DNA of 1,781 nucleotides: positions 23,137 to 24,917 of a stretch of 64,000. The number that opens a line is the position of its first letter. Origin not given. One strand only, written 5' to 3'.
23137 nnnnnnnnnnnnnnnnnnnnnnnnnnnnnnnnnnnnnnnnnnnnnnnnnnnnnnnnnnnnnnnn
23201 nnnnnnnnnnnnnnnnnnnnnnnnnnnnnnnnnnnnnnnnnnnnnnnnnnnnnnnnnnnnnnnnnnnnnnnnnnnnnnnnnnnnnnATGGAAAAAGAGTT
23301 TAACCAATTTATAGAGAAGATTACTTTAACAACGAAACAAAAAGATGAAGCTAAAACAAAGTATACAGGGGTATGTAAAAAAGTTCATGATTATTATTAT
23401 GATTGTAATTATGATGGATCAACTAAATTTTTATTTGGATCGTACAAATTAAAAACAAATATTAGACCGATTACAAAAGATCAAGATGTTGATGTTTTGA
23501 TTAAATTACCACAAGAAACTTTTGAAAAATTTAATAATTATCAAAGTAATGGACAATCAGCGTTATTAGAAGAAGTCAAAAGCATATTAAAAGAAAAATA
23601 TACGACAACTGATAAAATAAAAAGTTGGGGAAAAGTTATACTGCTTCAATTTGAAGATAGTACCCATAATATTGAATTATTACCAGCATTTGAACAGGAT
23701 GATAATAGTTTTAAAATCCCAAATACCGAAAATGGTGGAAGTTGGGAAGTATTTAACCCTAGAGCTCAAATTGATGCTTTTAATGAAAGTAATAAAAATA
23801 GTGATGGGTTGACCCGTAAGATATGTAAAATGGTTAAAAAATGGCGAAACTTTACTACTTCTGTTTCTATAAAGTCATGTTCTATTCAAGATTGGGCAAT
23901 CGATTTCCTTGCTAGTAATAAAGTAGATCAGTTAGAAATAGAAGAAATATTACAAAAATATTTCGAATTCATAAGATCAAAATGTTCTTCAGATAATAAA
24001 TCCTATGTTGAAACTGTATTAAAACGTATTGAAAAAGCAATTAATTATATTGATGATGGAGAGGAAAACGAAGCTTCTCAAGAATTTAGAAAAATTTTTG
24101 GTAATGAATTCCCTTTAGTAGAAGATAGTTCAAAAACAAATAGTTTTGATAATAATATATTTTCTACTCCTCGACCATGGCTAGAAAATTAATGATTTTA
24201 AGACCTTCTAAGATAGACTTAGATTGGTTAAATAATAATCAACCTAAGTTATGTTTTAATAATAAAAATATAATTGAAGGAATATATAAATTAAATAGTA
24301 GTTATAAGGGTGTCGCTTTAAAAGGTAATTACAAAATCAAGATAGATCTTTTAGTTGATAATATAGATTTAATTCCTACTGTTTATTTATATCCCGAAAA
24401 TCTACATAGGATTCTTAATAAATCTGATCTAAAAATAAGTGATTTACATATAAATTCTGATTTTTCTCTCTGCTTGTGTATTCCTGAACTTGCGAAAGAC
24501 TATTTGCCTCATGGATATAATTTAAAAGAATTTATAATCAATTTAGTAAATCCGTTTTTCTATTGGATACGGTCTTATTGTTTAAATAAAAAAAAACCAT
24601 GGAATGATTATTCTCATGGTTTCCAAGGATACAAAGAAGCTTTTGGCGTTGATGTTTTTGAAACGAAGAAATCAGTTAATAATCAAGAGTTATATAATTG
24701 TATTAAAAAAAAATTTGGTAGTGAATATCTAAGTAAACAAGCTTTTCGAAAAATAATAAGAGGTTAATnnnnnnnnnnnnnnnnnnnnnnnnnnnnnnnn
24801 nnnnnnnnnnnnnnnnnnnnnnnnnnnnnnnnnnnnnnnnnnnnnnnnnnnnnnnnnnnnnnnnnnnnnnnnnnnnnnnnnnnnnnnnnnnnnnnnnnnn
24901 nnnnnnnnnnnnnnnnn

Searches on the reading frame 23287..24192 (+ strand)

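Call 3: search_protein_families(library=pfam, proteins=[window:23287-24192:+], max_evalue=0.1)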
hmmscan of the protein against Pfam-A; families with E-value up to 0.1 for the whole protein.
window:23287-24192:+ (301 aa): 6 families
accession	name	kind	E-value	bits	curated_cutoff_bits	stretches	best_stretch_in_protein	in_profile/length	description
PF18144.7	SMODS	-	8.2e-31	107.9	26.5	1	2-169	4-164/164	Second Messenger Oligonucleotide or Dinucleotide Synthetase domain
PF21654.3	DncV-like_NTFase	-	0.00062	21.1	24.9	1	51-110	7-66/90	Cyclic GMP-AMP synthase DncV-like, nucleotidyltransferase domain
PF16339.10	DUF4969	-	0.026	15.3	31.4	1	225-257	14-49/79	Domain of unknown function (DUF4969)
PF23735.1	KIF9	-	0.031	14.9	31.9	1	75-110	3-36/140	Kinesin-like protein KIF9 domain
PF01909.29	NTP_transf_2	-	0.035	14.9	21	0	48-89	18-47/93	Nucleotidyltransferase domain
PF18249.6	Ca_bind_SSO6904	-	0.084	13.6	25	0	74-113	4-43/90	Calcium binding protein SSO6904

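Call 4: search_protein_families(library=padloc, proteins=[window:23287-24192:+], max_evalue=0.1)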
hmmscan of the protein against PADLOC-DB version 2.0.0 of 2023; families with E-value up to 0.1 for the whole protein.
window:23287-24192:+ (301 aa): 34 families (the best 25 are shown)
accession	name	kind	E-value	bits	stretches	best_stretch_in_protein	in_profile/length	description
PDLC00786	Cyclase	-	9.5e-64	213.6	1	2-276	4-292/293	oligonucleotide-cyclase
PDLC00796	Cyclase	-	6.8e-55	185.1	1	2-287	4-296/432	oligonucleotide-cyclase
PDLC00814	Cyclase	-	4.9e-54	181.7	2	3-214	7-211/295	oligonucleotide-cyclase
PDLC00792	Cyclase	-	5.4e-41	138.6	1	3-229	5-218/236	oligonucleotide-cyclase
PDLC00823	Cyclase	-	3.7e-35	120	2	3-235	7-219/285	oligonucleotide-cyclase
PDLC00771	Cyclase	-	1.8e-34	117.3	1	13-189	11-186/271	oligonucleotide-cyclase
PDLC00804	Cyclase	-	1.5e-29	101.4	1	24-190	4-170/256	oligonucleotide-cyclase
PDLC00805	Cyclase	-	2.2e-27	94.3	1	48-242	67-259/314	oligonucleotide-cyclase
PDLC00809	Cyclase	-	5.9e-27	93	2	4-196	7-192/295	oligonucleotide-cyclase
PDLC00820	Cyclase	-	2.2e-25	87.6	1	5-283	7-283/324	oligonucleotide-cyclase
PDLC00776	Cyclase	-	1.6e-23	81.5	2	2-199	6-187/287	oligonucleotide-cyclase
PDLC00822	Cyclase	-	4.2e-20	70.4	3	2-105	4-100/375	oligonucleotide-cyclase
PDLC00774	Cyclase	-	1.7e-19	68.2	1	2-286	5-296/316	oligonucleotide-cyclase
PDLC00802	Cyclase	-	2e-18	64.7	2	92-277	120-330/332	oligonucleotide-cyclase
PDLC00773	Cyclase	-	2.1e-18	65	2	3-232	5-224/334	oligonucleotide-cyclase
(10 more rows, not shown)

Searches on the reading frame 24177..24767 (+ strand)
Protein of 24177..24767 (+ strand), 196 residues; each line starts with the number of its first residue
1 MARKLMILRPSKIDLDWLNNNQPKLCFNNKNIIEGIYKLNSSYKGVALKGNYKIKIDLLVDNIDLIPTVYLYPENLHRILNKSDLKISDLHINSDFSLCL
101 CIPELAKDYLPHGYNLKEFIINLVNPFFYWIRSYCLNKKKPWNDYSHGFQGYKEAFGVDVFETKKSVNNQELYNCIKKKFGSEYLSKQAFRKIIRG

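Call 3: search_protein_families(library=pfam, proteins=[window:24177-24767:+], max_evalue=0.1)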
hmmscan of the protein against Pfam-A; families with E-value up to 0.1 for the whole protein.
window:24177-24767:+ (196 aa): 0 families

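Call 4: search_protein_families(library=padloc, proteins=[window:24177-24767:+], max_evalue=0.1)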
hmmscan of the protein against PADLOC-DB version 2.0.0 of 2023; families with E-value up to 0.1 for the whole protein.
window:24177-24767:+ (196 aa): 7 families
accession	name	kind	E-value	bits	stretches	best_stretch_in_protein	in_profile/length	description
PDLC00865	E2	-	1.1e-17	62.2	1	19-178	16-167/219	E2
PDLC00872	E2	-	1.3e-15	55.5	1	20-167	13-153/216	E2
PDLC00871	E2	-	1.9e-11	42.1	1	17-167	13-156/241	E2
PDLC00833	E1-E2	-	1.6e-09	35.6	1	44-163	30-158/222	E1-E2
PDLC00859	E2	-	2.3e-09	35.1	1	28-166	26-157/221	E2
PDLC00870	E2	-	2.1e-08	32.5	1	29-177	29-167/223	E2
PDLC00861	E2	-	2.4e-06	25.2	1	28-156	29-151/232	E2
